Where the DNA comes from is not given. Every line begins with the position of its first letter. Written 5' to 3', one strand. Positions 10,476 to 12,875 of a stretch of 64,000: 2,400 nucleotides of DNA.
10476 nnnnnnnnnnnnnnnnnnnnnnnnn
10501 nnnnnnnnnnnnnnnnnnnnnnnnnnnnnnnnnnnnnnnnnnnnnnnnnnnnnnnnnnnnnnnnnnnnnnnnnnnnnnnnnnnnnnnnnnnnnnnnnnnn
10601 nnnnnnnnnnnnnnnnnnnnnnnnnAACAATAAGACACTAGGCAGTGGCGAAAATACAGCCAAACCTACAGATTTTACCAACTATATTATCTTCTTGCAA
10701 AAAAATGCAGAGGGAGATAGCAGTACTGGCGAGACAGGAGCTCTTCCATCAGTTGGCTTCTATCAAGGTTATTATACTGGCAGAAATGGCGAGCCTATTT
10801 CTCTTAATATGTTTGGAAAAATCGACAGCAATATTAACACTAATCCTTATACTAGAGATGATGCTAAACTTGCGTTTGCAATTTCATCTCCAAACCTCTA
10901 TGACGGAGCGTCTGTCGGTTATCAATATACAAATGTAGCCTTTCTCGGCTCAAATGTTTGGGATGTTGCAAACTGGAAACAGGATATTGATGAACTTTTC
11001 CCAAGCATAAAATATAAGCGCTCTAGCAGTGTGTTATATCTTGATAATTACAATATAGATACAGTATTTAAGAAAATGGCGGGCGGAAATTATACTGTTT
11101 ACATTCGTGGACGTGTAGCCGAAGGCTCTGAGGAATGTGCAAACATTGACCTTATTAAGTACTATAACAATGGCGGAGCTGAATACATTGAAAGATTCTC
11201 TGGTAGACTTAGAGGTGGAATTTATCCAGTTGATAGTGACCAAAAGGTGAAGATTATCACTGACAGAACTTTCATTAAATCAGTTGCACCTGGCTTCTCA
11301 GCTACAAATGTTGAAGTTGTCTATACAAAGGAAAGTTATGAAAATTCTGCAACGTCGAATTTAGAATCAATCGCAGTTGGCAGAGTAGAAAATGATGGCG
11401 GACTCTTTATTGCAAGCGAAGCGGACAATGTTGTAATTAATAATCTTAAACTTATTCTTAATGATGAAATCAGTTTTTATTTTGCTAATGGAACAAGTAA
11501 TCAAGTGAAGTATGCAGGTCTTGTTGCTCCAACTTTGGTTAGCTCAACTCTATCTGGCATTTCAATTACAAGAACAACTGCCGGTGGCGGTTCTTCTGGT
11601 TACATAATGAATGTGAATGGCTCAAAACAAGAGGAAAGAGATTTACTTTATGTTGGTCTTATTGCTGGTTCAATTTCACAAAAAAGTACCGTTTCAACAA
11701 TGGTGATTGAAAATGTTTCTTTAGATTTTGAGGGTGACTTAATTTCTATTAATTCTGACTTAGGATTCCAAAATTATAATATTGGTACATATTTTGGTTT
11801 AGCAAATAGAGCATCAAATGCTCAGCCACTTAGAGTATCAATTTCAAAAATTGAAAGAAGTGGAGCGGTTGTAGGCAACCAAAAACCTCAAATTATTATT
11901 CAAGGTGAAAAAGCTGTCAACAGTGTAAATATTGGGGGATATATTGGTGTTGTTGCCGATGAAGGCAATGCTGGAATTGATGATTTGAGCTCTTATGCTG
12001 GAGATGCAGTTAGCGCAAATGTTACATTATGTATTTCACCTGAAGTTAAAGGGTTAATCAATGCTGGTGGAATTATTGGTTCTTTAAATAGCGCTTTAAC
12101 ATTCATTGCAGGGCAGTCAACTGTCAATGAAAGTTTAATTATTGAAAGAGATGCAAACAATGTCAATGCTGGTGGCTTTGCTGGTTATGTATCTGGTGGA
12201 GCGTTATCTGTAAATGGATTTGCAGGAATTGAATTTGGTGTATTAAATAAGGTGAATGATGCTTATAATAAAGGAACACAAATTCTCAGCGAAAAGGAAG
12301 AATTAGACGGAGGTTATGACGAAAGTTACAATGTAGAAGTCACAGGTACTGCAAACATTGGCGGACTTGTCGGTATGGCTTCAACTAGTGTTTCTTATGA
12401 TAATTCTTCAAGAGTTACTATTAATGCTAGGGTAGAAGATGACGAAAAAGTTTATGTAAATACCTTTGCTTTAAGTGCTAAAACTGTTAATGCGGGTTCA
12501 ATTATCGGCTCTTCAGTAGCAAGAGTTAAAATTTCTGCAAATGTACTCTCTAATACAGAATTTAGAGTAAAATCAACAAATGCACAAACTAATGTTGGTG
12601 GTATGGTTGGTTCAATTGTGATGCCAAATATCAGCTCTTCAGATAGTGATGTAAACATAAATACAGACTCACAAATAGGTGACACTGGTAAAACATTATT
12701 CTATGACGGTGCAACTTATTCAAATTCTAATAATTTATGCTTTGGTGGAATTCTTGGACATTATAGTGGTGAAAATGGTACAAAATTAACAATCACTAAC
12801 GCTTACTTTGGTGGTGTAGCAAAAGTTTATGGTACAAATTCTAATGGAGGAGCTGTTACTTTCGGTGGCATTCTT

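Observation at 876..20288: Giant ORF 1: a 19.4-kb, 6,470-codon N-terminally lipid-anchored surface protein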

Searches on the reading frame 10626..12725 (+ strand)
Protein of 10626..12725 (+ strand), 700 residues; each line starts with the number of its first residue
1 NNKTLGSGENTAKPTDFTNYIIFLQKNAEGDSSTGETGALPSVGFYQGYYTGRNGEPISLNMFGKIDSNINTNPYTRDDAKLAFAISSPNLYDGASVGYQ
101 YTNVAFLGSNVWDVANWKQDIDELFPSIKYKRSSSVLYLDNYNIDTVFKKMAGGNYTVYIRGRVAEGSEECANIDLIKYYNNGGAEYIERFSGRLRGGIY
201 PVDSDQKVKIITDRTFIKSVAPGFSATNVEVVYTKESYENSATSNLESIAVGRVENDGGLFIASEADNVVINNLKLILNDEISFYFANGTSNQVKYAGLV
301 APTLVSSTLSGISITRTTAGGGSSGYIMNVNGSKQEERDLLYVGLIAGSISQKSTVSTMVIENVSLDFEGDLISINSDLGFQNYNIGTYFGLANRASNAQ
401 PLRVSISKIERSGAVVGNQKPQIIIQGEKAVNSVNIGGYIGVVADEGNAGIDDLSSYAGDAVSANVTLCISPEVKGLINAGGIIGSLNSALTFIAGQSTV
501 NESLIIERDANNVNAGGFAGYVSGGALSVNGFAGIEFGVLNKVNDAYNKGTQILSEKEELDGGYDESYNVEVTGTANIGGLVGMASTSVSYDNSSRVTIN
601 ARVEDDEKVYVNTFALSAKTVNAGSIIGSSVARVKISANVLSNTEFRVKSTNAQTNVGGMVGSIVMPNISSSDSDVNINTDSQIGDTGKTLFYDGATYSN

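Call 23: search_protein_families(library=pfam, proteins=[window:10626-12725:+], max_evalue=5)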
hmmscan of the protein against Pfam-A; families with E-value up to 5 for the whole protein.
window:10626-12725:+ (700 aa): 1 family
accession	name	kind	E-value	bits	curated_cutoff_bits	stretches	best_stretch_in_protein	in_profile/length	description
PF10001.14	DUF2242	-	0.1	13.3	25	1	643-680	63-101/121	Uncharacterized protein conserved in bacteria (DUF2242)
